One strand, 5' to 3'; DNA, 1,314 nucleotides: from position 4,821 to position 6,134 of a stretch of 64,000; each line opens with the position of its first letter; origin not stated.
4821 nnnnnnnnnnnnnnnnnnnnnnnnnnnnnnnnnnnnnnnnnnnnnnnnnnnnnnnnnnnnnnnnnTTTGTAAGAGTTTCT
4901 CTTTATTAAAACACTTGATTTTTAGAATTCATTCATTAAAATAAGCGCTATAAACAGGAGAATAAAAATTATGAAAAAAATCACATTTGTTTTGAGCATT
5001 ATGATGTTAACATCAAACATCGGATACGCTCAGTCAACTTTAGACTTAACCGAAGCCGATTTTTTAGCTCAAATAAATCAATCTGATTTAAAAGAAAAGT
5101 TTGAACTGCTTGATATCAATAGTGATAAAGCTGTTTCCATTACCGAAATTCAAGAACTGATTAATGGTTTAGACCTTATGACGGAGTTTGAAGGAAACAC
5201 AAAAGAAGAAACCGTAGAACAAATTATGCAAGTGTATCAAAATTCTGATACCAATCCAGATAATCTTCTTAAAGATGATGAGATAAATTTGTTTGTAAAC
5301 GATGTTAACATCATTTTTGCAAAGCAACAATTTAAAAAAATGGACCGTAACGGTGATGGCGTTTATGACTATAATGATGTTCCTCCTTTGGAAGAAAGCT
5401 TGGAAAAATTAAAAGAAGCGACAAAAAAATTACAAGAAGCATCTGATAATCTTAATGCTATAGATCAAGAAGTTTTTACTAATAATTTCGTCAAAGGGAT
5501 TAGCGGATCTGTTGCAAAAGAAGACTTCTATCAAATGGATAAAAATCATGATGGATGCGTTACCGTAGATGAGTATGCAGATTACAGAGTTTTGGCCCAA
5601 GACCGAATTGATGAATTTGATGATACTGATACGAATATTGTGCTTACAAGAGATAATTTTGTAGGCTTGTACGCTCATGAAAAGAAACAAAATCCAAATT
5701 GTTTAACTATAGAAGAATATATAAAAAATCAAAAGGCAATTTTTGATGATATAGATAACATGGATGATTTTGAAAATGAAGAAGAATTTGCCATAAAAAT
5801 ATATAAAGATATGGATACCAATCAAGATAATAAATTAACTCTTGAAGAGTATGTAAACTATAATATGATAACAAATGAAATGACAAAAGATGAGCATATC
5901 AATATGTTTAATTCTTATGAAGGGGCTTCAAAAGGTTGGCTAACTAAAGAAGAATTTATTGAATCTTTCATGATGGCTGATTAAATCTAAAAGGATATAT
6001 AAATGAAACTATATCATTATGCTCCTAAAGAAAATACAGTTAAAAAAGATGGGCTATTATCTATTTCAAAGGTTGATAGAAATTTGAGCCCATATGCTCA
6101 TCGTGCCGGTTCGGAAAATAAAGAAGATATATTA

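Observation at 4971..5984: Secreted protein with four canonical EF-hand calcium-binding loops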

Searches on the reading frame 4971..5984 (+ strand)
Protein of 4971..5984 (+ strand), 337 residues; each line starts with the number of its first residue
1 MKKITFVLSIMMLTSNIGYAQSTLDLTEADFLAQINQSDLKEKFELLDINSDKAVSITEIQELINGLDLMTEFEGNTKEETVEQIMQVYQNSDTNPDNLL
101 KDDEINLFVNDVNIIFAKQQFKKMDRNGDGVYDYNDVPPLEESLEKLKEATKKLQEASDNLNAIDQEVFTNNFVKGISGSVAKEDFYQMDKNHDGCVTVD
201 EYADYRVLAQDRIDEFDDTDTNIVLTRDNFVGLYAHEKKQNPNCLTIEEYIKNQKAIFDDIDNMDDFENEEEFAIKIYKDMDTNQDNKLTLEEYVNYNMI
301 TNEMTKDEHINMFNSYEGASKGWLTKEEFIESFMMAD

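Call 3: search_protein_families(library=pfam, proteins=[window:4971-5981:+], max_evalue=1)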
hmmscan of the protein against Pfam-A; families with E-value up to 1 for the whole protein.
window:4971-5981:+ (337 aa): 8 families
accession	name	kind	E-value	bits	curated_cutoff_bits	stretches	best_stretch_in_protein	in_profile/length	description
PF13499.12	EF-hand_7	-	9.1e-14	52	30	3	38-100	2-57/67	EF-hand domain pair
PF13405.12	EF-hand_6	-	1e-10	40.8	25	2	183-201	3-21/30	EF-hand domain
PF00036.39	EF-hand_1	-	3.5e-09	36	25.4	2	276-296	4-24/29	EF hand domain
PF13202.12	EF-hand_5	-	6.2e-07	29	25.9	3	185-202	3-21/25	EF hand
PF10591.15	SPARC_Ca_bdg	-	2.3e-05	25.1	22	0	119-162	58-101/113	Secreted protein acidic and rich in cysteine Ca binding region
PF02609.21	Exonuc_VII_S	-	0.00097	19.6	24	1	139-168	21-50/52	Exonuclease VII small subunit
PF14788.12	EF-hand_10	-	0.005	17.3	27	0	270-296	19-45/50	EF hand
PF09693.15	Phage_XkdX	-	0.0082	16.6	23.5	0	291-303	18-30/40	Phage uncharacterised protein (Phage_XkdX)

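Call 4: search_protein_families(library=ncbifam, proteins=[window:4971-5981:+], max_evalue=1)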
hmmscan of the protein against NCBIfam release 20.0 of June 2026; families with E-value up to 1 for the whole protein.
window:4971-5981:+ (337 aa): 4 families
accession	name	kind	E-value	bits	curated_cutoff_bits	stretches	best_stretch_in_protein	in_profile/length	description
NF041410.1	XopAW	subfamily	0.00013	21.8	120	1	36-131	61-152/235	XopAW family type III secretion system calcium-binding effector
TIGR01280.1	xseB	equivalog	0.0061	16.6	35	1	139-168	22-51/57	exodeoxyribonuclease VII small subunit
NF053806.1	lanmdlnLanM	equivalog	0.02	15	135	1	147-205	43-98/132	lanmodulin LanM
NF038285.1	deiodinase_rel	hypoth_equivalog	0.38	10.2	250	1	275-335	63-123/347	deiodinase family protein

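Call 6: find_homologous_proteins(query=window:4971-5981:+, max_evalue=0.001)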
Query window:4971-5981:+ (337 aa): 13 proteins with E <= 0.001 among 1419 candidates.
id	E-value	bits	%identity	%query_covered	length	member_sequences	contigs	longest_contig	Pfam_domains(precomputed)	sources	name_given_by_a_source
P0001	8.7e-195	664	91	100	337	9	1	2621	PF13405.13,PF13499.13,PF13202.13,PF00036.39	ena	-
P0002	1.2e-183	628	85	100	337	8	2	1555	PF13405.13,PF13499.13,PF13202.13,PF23564.2,PF10591.16,PF00036.39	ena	-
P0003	4.0e-177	606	83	100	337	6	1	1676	PF13405.13,PF13499.13,PF13202.13,PF23564.2,PF00036.39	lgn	-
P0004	1.8e-83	299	46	93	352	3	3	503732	PF13405.13,PF13499.13,PF13833.13,PF13202.13,PF23564.2,PF10591.16,PF00036.39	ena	-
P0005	9.7e-79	283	38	92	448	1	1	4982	PF13405.13,PF13499.13,PF13202.13,PF23564.2,PF10591.16,PF00036.39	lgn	-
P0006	2.7e-78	282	42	99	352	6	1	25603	PF13405.13,PF13499.13,PF13202.13,PF00036.39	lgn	-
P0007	6.8e-76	274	41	99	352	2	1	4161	PF13405.13,PF13499.13,PF13202.13,PF23564.2,PF00036.39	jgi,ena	-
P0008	4.0e-75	271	42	99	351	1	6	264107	PF13405.13,PF13499.13,PF13202.13,PF23564.2,PF10591.16,PF00036.39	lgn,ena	-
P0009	7.4e-72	260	41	97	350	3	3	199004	PF13405.13,PF13499.13,PF13202.13,PF23564.2,PF00036.39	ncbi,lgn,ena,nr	ncbi:MAG: hypothetical protein J6N49_01200 [Alphaproteobacteria bacterium]|nr:hypothetical protein [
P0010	4.3e-53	199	43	71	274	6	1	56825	PF13405.13,PF13499.13,PF13202.13,PF00036.39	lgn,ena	-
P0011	9.3e-50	188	42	75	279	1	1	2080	PF13405.13,PF13499.13,PF13202.13,PF00036.39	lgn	-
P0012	4.0e-49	186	42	71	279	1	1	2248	PF13405.13,PF13499.13,PF13202.13,PF00036.39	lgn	-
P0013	7.0e-40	155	33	98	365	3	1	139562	PF13405.13,PF13499.13,PF13202.13,PF23564.2,PF00036.39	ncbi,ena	-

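Call 10: search_solved_structures(query=A1, max_evalue=0.01, show_alignments=3)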
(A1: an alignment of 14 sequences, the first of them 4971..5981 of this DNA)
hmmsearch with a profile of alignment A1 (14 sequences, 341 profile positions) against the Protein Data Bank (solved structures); distinct sequences matched with E-value up to 0.01: 89 (the best 60 are shown).
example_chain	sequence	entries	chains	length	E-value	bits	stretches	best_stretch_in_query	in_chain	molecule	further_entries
7ukh_I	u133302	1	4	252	3.5e-10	42.8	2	223-334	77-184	Isoform 2 of Kv channel-interacting protein 2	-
7w6s_A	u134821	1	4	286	5.3e-10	42.2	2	223-334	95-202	Kv channel-interacting protein 2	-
9k6m_A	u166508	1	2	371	6.3e-10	42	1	49-174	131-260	EF-hand domain-containing protein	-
5t7c_A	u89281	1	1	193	4.5e-09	39.1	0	273-298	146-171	Hippocalcin-like protein 1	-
5m6c_E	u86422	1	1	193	4.5e-09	39.1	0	272-298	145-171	Neuron-specific calcium-binding protein hippocalcin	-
5m6c_A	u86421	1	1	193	4.6e-09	39.1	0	272-298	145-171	Neuron-specific calcium-binding protein hippocalcin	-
5g58_A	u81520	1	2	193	9.7e-09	38.1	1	271-298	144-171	Neuron-specific calcium-binding protein hippocalcin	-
5g4p_A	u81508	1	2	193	9.7e-09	38.1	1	271-298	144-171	Neuron-specific calcium-binding protein hippocalcin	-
4by4_A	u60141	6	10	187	1.2e-08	37.8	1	40-112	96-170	FI18190P1 | CG5907-PA, ISOFORM A | FREQUENIN 2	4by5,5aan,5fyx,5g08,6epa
2m7n_A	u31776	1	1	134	2e-08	37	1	271-337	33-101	Calcium-binding protein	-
1jfj_A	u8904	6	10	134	2.5e-08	36.7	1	269-337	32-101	CALCIUM-BINDING PROTEIN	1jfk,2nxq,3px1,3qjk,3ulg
3dd4_A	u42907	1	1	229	2.8e-08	36.6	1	42-123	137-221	Kv channel-interacting protein 4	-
1bjf_A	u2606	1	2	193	3.7e-08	36.1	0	273-298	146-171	NEUROCALCIN DELTA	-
2jnx_A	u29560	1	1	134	2.6e-07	33.4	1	271-337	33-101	Calcium binding protein 2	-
1s6c_A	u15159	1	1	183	3.9e-07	32.8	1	45-123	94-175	Kv4 potassium channel-interacting protein KChIP1b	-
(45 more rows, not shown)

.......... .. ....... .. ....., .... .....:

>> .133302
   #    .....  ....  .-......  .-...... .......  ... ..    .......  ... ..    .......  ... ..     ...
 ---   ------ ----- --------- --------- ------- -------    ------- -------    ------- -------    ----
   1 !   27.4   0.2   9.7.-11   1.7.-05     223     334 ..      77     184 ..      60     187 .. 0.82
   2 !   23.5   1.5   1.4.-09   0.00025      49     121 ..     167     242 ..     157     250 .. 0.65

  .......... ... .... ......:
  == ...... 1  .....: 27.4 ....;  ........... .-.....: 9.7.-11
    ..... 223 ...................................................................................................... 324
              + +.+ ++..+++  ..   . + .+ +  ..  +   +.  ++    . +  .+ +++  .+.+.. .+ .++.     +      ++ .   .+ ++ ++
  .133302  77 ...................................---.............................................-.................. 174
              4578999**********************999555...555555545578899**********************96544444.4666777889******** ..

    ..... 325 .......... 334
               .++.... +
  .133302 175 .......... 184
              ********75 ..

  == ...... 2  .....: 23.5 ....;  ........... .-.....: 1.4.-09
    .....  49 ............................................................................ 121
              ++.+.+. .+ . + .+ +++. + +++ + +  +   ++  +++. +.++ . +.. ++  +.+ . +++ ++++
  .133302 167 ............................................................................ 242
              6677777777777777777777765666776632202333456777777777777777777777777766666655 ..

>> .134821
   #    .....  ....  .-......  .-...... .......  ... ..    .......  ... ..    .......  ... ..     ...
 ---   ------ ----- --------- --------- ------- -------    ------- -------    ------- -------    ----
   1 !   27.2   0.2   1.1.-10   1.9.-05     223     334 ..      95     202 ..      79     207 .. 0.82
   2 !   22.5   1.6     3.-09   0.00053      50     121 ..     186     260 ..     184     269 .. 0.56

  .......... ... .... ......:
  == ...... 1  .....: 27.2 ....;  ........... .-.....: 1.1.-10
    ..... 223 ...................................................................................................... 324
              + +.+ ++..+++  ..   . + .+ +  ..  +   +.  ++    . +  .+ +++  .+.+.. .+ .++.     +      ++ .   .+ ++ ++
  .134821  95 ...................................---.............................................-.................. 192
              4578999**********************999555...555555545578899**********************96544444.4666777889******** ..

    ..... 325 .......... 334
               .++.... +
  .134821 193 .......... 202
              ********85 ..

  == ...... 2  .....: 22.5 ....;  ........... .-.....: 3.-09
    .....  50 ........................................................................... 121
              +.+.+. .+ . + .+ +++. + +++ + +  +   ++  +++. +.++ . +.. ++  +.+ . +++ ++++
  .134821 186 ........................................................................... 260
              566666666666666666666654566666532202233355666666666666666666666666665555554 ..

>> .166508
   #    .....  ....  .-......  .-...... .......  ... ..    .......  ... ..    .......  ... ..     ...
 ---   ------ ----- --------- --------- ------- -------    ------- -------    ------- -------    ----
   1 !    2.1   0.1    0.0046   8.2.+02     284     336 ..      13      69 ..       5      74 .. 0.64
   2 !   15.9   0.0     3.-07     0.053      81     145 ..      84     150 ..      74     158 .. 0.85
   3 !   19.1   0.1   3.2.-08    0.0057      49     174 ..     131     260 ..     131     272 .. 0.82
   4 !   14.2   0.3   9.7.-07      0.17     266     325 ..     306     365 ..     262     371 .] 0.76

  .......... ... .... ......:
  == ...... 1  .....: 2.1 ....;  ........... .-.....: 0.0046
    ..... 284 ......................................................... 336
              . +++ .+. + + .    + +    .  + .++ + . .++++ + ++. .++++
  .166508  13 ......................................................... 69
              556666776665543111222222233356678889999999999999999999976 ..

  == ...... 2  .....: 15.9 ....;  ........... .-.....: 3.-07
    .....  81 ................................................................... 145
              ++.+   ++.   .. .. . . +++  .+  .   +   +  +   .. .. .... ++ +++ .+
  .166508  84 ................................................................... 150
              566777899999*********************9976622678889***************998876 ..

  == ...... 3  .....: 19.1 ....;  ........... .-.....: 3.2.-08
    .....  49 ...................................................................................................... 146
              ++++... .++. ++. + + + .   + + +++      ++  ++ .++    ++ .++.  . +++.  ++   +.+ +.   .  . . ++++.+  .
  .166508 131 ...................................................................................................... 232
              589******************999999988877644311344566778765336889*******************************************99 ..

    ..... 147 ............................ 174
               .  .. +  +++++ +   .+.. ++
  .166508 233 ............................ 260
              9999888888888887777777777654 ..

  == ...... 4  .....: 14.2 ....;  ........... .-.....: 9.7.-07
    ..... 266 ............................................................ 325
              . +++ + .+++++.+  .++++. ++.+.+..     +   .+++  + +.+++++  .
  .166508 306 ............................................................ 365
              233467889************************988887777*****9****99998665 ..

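Call 12: find_encoding_contigs(protein=P0004, flank=8000, max_places=2)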
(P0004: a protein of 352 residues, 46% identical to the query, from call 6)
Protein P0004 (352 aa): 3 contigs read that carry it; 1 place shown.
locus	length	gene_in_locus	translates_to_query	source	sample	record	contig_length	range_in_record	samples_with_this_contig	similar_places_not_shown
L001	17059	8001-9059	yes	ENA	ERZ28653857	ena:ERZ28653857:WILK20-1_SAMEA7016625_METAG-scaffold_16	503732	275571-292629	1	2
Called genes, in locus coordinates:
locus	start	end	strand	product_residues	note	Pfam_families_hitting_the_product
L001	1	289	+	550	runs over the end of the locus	PF11380:Stealth_CR2, PF00535:Glycos_transf_2, PF10111:Glyco_tranf_2_2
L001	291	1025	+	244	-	PF00535:Glycos_transf_2, PF10111:Glyco_tranf_2_2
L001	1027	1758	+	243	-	PF00535:Glycos_transf_2, PF10111:Glyco_tranf_2_2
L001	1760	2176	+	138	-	PF01467:CTP_transf_like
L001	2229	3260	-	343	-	PF00154:RecA_N, PF08423:Rad51, PF06745:ATPase (weak), PF01637:ATPase_2 (weak), PF27531:MT3502_N (weak), PF21096:RecA_C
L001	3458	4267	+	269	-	PF01966:HD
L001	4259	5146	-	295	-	PF03631:Virul_fac_BrkB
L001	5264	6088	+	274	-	PF23441:SDR (weak), PF00106:adh_short, PF13561:adh_short_C2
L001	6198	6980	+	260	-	PF00535:Glycos_transf_2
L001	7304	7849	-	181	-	PF00160:Pro_isomerase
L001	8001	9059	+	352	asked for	PF10591:SPARC_Ca_bdg (faint), PF23564:EF-hand_FSTL1 (faint), PF00036:EF-hand_1 (faint), PF13405:EF-hand_6 (faint), PF13499:EF-hand_7 (faint), PF13833:EF-hand_8 (faint), PF13202:EF-hand_5 (faint)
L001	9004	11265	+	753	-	-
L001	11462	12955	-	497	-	PF13231:PMT_2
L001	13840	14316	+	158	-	PF25984:BSH_YknX (faint), PF00364:Biotin_lipoyl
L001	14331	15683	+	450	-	PF00289:Biotin_carb_N, PF02222:ATP-grasp, PF02786:CPSase_L_D2, PF07478:Dala_Dala_lig_C (weak), PF02785:Biotin_carb_C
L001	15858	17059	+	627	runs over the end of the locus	-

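Call 13: find_encoding_contigs(protein=P0009, flank=8000, max_places=2)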
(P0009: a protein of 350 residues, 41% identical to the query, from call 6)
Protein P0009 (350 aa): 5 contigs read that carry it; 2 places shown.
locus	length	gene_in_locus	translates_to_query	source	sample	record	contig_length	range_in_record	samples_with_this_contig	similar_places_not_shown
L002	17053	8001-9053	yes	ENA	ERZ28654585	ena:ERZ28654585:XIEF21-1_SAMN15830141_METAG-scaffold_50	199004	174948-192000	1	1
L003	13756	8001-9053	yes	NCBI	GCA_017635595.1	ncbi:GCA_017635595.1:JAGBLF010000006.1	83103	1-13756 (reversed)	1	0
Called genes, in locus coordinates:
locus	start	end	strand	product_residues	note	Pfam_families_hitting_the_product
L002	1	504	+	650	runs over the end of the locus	PF00535:Glycos_transf_2, PF10111:Glyco_tranf_2_2 (weak), PF00534:Glycos_transf_1, PF13692:Glyco_trans_1_4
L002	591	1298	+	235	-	PF00535:Glycos_transf_2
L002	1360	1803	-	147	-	PF05099:TerB (faint)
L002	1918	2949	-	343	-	PF00154:RecA_N, PF08423:Rad51, PF06745:ATPase (weak), PF01637:ATPase_2 (weak), PF27531:MT3502_N (weak), PF21096:RecA_C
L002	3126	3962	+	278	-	PF01966:HD (weak)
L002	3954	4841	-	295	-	PF03631:Virul_fac_BrkB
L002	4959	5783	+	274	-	PF23441:SDR (weak), PF00106:adh_short, PF13561:adh_short_C2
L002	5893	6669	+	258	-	PF00535:Glycos_transf_2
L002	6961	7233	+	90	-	-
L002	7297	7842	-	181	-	PF00160:Pro_isomerase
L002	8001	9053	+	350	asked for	PF23564:EF-hand_FSTL1 (faint), PF00036:EF-hand_1 (faint), PF13405:EF-hand_6 (faint), PF13499:EF-hand_7 (weak), PF13202:EF-hand_5 (faint)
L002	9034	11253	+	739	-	-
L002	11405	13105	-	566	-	PF00023:Ank (faint), PF12796:Ank_2 (weak), PF13606:Ank_3 (faint), PF13857:Ank_5 (faint), PF12796:Ank_2, PF13637:Ank_4 (weak)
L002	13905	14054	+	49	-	-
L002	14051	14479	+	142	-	PF11149:DUF2924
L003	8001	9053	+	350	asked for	PF23564:EF-hand_FSTL1 (faint), PF00036:EF-hand_1 (faint), PF13405:EF-hand_6 (faint), PF13499:EF-hand_7 (weak), PF13202:EF-hand_5 (faint)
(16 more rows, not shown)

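Call 14: find_encoding_contigs(protein=P0013, flank=8000, max_places=2)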
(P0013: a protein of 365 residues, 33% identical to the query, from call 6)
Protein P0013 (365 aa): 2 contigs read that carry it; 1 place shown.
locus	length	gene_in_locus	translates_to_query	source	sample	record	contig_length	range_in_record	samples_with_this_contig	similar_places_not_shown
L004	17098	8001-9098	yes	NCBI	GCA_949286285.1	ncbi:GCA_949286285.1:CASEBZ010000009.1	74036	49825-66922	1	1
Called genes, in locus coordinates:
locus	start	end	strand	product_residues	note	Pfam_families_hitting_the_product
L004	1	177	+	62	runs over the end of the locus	-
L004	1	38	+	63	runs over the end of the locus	-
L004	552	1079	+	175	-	-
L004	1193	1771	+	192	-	PF00300:His_Phos_1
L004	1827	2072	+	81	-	-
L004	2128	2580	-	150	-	PF00383:dCMP_cyt_deam_1, PF14437:MafB19-deam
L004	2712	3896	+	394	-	-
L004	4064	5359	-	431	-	PF00275:EPSP_synthase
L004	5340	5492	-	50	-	-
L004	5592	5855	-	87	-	PF14020:DUF4236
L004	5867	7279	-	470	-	-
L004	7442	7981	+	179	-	PF14512:TM1586_NiRdase (faint), PF00881:Nitroreductase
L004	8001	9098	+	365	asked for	PF23564:EF-hand_FSTL1 (faint), PF00036:EF-hand_1 (faint), PF13202:EF-hand_5 (faint), PF13405:EF-hand_6 (faint), PF13499:EF-hand_7 (weak)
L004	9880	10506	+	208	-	PF04074:DUF386 (weak)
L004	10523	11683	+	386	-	PF01636:APH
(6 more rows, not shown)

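Call 15: predict_structure(alignment_id=A1)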
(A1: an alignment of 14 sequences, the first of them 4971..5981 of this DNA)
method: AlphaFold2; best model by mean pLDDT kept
length: 337 residues; sequences in the alignment: 14
mean_pLDDT: 75.7   pTM: 0.55
mean pLDDT of the five models: 75.7, 75.0, 68.6, 67.8, 67.3
residues with pLDDT >= 90: 30; 70-90: 214; 50-70: 72; < 50: 21
segments of 3 or more residues with pLDDT < 50: 1-6, 11-22
pLDDT, mean of each block of 10 residues (from residue 1): 48 41 69 68 64 81 78 75 90 85 83 84 84 81 77 73 68 68 86 88 84 59 69 80 88 72 56 81 87 82 75 87 90 75
secondary structure, 60 per line:
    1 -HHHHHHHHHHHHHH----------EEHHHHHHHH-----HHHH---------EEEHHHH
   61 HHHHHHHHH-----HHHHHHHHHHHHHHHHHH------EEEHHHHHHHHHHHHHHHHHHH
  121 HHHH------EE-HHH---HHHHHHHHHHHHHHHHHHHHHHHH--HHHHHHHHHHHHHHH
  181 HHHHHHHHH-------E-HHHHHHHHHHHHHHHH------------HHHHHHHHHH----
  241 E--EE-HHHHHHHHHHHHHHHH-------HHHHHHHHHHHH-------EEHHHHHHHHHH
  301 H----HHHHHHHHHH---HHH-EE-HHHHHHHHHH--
elements in order: H2-15 H28-35 H41-44 E54-56 H57-69 H75-92 E99-101 H102-124 H140-163 H166-189 H199-214 H227-236 H247-262 H270-281 H291-301 H306-315 H326-335

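Call 17: search_protein_families(library=pfam, proteins=[L001:9004-11262:+], max_evalue=0.01)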
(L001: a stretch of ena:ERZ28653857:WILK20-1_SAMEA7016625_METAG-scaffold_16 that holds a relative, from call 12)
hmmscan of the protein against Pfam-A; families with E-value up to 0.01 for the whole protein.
L001:9004-11262:+ (753 aa): 0 families
